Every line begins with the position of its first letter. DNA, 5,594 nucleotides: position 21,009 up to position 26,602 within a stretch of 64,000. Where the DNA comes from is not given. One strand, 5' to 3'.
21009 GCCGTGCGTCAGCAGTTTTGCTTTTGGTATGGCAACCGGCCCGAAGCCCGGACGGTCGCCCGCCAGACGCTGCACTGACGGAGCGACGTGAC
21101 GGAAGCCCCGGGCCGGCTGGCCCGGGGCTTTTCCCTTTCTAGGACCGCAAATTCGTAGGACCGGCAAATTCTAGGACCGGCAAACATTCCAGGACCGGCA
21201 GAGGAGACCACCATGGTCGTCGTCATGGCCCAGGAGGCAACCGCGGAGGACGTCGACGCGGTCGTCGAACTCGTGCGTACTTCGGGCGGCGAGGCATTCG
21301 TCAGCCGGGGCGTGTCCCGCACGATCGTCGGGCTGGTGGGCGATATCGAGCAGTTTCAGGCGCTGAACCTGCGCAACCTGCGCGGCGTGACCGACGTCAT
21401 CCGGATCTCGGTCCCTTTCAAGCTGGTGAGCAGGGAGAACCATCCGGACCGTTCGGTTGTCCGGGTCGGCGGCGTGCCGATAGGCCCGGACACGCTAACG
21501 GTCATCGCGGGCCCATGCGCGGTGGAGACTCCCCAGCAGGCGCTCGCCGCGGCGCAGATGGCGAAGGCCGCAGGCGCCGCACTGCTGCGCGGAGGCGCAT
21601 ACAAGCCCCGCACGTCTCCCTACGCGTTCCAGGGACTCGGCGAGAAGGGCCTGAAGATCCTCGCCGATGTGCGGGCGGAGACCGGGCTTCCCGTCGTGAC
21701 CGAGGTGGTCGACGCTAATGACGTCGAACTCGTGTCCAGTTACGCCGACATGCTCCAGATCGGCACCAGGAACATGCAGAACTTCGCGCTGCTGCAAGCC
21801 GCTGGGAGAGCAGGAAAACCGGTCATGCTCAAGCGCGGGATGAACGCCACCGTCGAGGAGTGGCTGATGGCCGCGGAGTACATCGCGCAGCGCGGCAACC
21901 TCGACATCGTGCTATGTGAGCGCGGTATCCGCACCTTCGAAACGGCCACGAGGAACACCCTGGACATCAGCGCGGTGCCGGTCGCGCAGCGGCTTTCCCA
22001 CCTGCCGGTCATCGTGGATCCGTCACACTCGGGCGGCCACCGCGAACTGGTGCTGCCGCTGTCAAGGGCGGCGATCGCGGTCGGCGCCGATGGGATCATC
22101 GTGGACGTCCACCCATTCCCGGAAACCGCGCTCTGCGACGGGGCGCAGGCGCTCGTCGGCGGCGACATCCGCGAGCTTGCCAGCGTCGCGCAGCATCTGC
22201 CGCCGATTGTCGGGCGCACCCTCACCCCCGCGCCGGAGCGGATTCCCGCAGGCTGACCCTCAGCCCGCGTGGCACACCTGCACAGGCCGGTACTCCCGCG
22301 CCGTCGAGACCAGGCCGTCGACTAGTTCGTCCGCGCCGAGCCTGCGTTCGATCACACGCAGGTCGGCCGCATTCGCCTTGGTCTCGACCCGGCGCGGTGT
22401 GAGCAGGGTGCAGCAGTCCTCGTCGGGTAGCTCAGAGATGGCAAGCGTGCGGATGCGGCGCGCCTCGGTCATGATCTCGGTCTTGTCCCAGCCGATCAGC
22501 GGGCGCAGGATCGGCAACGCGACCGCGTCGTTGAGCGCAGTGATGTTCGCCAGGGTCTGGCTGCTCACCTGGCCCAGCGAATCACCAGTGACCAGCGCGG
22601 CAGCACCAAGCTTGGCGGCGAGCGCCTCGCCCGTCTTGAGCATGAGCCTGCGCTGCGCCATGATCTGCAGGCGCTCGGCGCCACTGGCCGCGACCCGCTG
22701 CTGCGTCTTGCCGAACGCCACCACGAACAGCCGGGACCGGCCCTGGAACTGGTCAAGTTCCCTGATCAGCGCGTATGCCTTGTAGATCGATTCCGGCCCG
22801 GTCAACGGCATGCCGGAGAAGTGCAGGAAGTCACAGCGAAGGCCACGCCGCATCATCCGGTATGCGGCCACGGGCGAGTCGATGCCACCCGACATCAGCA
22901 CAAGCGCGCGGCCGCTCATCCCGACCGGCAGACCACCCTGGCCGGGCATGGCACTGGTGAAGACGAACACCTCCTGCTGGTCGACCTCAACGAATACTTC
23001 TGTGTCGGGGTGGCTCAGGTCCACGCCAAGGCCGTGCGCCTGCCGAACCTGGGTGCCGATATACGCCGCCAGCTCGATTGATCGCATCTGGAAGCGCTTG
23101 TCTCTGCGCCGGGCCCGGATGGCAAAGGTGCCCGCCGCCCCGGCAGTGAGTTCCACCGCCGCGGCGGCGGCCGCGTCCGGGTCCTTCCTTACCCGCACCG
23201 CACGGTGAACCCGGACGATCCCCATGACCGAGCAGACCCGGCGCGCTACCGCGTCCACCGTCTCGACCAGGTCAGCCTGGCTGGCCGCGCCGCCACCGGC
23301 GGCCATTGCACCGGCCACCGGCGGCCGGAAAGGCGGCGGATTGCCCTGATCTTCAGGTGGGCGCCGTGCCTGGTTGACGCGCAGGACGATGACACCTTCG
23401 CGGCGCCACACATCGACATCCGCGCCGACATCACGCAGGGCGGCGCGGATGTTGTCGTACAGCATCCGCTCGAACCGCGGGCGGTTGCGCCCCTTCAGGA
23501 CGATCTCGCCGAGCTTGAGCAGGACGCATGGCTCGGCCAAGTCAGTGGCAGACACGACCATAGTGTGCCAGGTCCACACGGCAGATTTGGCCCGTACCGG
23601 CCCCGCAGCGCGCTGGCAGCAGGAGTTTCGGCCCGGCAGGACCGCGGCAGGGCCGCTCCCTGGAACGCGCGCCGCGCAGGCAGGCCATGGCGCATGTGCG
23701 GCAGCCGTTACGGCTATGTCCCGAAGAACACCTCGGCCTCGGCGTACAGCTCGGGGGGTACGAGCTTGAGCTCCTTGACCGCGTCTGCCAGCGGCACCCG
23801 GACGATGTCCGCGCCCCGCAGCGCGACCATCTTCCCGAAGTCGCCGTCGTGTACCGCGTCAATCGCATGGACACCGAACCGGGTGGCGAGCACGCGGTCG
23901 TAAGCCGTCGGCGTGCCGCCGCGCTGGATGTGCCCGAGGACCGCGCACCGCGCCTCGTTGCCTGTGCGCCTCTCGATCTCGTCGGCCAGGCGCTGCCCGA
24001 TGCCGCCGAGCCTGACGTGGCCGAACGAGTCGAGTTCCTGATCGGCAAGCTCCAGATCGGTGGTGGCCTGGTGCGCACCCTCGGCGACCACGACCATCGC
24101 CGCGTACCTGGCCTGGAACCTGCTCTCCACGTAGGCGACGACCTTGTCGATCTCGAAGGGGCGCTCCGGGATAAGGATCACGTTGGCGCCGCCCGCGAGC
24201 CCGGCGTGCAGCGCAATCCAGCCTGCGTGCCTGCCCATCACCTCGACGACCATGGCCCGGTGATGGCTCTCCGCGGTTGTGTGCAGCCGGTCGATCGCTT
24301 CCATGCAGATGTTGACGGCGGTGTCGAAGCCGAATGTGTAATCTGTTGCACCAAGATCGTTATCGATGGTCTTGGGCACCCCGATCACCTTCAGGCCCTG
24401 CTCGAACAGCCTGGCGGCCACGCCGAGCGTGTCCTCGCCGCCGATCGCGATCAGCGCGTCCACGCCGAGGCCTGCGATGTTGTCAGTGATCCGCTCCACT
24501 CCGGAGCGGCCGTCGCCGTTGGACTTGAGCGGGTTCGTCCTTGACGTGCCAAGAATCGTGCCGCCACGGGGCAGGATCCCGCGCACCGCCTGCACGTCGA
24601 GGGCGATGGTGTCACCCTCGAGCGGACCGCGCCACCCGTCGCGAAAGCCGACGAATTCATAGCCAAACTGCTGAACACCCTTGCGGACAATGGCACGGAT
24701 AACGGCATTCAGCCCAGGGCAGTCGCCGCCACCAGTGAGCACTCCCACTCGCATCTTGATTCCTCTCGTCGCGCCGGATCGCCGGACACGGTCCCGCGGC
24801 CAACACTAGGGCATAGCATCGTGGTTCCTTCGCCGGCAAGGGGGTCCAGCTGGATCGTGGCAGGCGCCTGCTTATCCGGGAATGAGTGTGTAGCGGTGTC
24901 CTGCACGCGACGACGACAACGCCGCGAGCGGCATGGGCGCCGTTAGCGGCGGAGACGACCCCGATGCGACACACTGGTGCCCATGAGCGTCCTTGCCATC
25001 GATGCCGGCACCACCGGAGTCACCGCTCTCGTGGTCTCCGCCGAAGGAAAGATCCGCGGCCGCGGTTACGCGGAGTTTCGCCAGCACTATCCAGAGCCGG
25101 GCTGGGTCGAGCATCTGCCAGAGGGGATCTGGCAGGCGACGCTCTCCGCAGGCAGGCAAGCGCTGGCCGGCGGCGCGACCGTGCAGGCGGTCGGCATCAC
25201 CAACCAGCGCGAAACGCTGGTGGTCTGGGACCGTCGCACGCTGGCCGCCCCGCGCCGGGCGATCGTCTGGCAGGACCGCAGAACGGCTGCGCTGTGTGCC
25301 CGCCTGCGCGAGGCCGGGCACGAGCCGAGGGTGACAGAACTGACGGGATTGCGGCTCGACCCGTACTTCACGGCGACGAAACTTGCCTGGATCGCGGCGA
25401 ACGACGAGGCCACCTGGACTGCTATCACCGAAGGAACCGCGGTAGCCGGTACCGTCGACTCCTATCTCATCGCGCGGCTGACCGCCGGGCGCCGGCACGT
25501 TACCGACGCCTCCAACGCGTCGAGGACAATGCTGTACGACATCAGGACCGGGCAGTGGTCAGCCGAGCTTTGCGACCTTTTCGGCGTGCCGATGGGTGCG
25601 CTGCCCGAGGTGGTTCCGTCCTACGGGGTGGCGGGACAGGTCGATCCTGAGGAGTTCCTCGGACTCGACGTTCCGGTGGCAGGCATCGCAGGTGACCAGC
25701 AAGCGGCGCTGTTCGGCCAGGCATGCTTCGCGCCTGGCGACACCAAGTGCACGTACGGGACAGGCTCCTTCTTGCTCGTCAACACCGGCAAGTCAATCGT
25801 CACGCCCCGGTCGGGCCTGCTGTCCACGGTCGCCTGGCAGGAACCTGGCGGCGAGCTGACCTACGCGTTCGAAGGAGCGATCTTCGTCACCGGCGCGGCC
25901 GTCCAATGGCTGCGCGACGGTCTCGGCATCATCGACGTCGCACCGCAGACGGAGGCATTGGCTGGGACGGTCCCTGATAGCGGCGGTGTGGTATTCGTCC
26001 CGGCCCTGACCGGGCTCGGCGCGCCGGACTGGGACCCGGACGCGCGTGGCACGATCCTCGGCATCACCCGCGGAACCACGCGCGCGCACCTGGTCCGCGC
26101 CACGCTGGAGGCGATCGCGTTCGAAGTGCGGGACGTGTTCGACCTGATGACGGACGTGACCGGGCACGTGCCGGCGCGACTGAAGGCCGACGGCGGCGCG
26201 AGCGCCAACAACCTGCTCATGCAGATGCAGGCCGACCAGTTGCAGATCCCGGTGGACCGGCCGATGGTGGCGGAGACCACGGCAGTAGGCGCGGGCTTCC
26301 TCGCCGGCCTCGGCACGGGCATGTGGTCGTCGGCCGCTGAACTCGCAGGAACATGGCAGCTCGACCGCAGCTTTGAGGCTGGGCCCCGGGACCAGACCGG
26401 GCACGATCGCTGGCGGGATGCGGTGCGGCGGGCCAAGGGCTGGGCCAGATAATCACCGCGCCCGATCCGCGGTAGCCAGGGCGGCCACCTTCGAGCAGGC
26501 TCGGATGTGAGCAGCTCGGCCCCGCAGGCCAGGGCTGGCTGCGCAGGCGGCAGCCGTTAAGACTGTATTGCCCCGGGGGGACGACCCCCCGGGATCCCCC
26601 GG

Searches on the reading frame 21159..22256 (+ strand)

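Call 74: search_protein_families(library=pfam, proteins=[window:21159-22256:+], max_evalue=0.00001)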
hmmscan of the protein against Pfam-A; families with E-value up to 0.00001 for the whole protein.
window:21159-22256:+ (365 aa): 3 families
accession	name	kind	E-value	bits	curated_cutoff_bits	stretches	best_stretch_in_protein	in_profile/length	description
PF00793.26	DAHP_synth_1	-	1.1e-80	270.9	25.5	1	105-346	9-263/270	DAHP synthetase I family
PF18152.6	DAHP_snth_FXD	-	1.6e-17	63.5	27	1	19-84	1-66/67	DAHP synthase ferredoxin-like domain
PF03102.20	NeuB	-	4.1e-07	30.1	22.1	1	160-253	53-146/241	NeuB family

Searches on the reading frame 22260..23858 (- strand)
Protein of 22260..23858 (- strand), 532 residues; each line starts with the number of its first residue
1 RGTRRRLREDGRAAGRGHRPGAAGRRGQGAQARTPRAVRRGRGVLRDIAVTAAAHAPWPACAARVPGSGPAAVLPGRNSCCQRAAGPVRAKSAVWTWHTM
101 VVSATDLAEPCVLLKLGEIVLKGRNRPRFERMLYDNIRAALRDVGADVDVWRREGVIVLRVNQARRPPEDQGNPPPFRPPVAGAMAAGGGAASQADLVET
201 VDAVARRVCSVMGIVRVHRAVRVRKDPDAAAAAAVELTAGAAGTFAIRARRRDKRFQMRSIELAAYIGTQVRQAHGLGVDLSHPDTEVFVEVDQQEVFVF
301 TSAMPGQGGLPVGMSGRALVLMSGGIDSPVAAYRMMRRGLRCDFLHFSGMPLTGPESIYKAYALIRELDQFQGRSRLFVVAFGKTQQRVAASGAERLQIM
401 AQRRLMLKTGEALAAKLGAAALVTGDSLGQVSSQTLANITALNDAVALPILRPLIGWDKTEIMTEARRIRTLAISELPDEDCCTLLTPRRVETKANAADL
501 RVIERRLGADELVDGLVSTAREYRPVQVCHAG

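Call 74: search_protein_families(library=pfam, proteins=[window:22260-23858:-], max_evalue=0.00001)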
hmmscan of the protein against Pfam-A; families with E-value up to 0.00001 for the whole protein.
window:22260-23858:- (532 aa): 3 families
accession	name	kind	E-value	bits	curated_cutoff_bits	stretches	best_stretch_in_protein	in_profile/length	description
PF02568.20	ThiI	-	2.2e-55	187.8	20.5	1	313-504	1-192/197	Thiamine biosynthesis protein (ThiI)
PF22025.1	ThiI_fer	-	5.6e-13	49.6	25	1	112-164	2-53/72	ThiI ferredoxin-like domain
PF02926.22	THUMP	-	6e-13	49.4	20.6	1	238-301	19-83/84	THUMP domain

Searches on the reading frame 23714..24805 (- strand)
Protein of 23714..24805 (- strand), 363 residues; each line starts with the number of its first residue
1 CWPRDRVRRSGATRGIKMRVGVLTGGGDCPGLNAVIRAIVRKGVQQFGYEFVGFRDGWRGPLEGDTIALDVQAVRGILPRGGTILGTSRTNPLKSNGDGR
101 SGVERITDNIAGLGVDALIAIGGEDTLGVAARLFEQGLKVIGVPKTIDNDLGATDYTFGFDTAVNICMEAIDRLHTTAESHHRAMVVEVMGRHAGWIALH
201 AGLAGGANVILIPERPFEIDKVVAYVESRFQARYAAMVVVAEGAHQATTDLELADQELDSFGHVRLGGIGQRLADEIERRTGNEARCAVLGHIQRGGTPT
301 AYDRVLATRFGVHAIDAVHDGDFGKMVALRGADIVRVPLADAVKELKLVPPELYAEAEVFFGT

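Call 74: search_protein_families(library=pfam, proteins=[window:23714-24805:-], max_evalue=0.00001)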
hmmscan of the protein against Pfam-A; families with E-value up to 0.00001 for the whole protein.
window:23714-24805:- (363 aa): 1 family
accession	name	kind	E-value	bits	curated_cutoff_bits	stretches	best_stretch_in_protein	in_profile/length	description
PF00365.25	PFK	-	6.8e-107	357.4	30.9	1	19-317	1-276/277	Phosphofructokinase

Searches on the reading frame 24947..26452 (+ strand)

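Call 74: search_protein_families(library=pfam, proteins=[window:24947-26452:+], max_evalue=0.00001)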
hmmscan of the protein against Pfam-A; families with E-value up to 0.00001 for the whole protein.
window:24947-26452:+ (501 aa): 2 families
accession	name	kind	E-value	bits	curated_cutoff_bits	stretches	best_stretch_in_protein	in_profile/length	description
PF00370.27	FGGY_N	-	5.8e-63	213.2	28.8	1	15-257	2-245/245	FGGY family of carbohydrate kinases, N-terminal domain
PF02782.22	FGGY_C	-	3.6e-40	138.3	27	1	267-454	2-195/198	FGGY family of carbohydrate kinases, C-terminal domain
